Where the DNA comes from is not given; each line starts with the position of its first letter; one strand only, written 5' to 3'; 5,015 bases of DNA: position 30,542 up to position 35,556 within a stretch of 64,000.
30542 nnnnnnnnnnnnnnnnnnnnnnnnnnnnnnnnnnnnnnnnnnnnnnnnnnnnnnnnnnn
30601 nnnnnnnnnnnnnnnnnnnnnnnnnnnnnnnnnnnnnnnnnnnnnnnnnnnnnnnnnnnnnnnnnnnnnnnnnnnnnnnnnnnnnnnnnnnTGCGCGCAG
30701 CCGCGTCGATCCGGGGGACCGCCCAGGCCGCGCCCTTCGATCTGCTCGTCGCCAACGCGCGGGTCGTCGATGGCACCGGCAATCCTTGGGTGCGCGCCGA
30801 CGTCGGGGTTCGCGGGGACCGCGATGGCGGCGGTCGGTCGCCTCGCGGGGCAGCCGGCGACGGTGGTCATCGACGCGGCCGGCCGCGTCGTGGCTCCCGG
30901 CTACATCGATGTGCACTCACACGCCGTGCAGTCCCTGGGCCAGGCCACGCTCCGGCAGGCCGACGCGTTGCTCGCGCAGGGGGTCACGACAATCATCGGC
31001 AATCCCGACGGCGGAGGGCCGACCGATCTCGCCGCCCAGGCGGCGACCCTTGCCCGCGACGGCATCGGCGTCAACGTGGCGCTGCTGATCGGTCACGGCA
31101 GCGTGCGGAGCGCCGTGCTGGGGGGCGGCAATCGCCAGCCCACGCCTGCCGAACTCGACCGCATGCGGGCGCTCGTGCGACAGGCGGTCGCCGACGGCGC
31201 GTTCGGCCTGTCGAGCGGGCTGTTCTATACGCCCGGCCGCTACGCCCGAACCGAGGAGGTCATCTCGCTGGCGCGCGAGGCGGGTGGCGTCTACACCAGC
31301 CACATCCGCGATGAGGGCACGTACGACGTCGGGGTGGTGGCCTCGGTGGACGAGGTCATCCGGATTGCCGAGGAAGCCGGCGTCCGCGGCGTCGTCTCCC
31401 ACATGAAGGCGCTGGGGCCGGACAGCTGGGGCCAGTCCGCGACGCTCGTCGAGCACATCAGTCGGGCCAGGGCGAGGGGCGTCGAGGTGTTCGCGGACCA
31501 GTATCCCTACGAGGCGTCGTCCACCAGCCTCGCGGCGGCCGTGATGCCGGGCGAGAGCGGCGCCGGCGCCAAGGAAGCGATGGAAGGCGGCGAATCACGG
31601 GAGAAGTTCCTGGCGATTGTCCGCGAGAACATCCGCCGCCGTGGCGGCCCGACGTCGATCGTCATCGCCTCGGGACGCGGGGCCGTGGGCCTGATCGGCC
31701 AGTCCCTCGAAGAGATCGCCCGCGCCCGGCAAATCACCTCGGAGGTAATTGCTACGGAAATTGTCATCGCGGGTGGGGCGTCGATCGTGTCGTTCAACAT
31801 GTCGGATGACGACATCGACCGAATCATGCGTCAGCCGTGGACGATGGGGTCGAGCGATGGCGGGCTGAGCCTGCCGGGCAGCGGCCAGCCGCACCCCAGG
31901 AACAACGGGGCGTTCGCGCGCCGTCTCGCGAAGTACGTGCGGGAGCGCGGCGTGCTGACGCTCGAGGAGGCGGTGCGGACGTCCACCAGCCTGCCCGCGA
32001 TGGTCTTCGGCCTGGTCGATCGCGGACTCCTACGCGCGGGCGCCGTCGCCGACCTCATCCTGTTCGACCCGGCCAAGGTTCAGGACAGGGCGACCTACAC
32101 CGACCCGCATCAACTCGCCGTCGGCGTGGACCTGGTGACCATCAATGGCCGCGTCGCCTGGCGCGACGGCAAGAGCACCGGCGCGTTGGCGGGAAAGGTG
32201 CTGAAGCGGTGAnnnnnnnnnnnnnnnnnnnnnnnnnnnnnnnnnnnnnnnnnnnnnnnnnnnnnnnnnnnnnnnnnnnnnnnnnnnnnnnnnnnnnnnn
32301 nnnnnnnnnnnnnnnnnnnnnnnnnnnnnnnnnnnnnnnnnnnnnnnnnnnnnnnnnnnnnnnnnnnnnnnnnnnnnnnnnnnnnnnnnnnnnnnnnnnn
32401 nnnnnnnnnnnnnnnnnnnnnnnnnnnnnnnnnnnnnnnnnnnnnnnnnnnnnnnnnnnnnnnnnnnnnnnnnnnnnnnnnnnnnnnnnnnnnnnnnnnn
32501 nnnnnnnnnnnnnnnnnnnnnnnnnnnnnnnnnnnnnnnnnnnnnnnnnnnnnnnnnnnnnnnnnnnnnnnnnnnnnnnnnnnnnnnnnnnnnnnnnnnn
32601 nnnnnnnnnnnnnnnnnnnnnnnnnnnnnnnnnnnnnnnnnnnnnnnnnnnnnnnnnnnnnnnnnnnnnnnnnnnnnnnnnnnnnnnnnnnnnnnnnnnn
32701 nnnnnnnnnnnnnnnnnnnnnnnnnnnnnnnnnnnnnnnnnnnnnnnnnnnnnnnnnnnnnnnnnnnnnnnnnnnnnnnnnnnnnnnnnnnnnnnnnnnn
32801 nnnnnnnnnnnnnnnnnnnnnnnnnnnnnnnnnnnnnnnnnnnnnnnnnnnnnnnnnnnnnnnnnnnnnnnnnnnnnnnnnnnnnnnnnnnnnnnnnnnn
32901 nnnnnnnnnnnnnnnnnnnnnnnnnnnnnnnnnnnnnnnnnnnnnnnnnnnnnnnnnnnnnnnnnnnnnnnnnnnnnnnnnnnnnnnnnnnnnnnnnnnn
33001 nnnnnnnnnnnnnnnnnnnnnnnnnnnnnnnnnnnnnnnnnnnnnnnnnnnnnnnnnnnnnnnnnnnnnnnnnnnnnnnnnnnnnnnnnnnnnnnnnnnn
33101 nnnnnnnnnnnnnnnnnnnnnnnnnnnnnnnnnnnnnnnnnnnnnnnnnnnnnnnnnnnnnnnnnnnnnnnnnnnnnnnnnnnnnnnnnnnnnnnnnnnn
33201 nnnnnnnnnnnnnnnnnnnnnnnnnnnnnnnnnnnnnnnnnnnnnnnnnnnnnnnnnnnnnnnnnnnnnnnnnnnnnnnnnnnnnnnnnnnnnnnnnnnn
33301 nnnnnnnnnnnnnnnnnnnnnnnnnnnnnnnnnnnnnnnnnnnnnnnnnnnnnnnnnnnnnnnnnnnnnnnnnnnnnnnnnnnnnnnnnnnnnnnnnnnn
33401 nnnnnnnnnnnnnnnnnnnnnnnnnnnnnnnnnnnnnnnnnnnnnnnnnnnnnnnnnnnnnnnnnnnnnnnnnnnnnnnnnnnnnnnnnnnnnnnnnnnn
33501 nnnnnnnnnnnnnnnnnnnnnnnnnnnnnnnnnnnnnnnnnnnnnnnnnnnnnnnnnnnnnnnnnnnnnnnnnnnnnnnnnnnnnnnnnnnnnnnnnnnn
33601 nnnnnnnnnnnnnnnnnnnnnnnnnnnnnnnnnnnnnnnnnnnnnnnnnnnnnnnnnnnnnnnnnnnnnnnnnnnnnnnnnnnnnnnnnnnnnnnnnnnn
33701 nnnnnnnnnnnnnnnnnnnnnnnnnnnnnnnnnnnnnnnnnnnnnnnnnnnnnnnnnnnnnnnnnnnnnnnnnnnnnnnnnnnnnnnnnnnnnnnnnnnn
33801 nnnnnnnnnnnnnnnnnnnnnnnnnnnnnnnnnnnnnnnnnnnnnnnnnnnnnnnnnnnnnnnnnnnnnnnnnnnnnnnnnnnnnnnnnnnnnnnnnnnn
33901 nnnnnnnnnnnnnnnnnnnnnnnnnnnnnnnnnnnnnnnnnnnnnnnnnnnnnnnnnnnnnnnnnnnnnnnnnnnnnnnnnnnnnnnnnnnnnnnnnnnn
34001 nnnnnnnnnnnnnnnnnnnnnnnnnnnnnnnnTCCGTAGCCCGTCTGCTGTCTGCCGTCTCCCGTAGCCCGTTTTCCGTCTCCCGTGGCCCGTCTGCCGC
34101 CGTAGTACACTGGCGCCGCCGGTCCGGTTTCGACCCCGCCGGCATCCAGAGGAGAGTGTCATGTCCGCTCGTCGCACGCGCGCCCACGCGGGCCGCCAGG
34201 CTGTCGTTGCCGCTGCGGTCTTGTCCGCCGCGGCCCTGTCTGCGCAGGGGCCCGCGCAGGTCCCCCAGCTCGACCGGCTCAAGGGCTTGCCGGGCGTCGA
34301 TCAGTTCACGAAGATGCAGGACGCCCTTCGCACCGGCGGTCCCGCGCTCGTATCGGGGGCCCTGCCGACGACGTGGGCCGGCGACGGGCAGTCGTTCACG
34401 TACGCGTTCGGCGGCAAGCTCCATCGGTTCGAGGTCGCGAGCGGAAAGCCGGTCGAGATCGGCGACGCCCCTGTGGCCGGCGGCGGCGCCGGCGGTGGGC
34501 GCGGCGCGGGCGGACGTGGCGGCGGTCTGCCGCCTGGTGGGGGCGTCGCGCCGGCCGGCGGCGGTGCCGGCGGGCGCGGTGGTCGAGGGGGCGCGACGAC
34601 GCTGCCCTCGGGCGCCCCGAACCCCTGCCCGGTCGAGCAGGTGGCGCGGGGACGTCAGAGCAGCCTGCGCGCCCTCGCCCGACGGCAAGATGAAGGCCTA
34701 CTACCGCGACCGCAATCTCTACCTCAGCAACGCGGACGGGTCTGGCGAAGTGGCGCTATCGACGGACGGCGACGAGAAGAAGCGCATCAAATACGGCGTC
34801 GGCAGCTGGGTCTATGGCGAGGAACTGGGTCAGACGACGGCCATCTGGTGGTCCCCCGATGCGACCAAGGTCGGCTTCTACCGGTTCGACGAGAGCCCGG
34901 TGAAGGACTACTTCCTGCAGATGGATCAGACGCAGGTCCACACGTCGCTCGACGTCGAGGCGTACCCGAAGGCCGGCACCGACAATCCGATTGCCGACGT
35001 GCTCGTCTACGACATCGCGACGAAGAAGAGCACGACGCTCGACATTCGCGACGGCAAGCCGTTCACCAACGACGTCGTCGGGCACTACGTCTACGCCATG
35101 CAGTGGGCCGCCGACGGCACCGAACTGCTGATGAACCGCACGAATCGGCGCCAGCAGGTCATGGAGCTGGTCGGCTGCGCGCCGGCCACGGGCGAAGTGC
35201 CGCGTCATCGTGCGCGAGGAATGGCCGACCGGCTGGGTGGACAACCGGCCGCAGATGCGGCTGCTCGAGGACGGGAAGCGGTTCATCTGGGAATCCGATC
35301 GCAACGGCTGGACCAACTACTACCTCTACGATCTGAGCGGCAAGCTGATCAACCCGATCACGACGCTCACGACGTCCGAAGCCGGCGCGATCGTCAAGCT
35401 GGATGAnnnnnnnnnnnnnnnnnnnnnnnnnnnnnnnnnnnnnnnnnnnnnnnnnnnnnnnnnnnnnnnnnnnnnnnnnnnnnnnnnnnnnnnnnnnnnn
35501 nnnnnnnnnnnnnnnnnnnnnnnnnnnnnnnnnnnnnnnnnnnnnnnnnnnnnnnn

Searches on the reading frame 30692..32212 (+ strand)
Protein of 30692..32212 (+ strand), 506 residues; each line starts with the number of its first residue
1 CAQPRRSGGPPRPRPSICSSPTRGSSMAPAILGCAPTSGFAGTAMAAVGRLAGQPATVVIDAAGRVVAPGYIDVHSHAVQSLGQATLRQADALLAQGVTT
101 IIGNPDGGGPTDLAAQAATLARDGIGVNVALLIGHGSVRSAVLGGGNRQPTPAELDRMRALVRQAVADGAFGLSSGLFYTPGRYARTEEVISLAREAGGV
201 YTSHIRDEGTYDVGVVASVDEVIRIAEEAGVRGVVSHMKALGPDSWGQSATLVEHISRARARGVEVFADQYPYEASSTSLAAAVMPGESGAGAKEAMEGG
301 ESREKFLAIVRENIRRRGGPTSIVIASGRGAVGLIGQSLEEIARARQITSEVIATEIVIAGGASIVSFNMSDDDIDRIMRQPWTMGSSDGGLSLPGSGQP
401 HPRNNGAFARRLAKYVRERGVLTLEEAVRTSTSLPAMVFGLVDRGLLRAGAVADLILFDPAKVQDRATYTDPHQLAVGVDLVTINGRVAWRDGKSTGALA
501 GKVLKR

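Call 45: search_protein_families(library=pfam, proteins=[window:30692-32212:+], max_evalue=0.0001)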
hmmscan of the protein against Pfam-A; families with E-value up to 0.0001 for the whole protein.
window:30692-32212:+ (506 aa): 2 families
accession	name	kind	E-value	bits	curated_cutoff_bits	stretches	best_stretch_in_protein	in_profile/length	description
PF07969.17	Amidohydro_3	-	7.4e-23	82.2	29.7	1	59-488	2-470/472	Amidohydrolase family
PF01979.26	Amidohydro_1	-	1.9e-12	47.5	25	1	408-488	269-344/345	Amidohydrolase family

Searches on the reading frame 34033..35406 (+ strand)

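Call 46: search_protein_families(library=pfam, proteins=[window:34033-35406:+], max_evalue=0.0001)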
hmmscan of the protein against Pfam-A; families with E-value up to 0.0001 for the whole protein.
window:34033-35406:+ (457 aa): 1 family
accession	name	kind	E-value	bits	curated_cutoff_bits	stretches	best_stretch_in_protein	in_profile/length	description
PF00930.27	DPPIV_N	-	3.6e-40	138.2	22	1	210-389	46-222/354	Dipeptidyl peptidase IV (DPP IV) N-terminal region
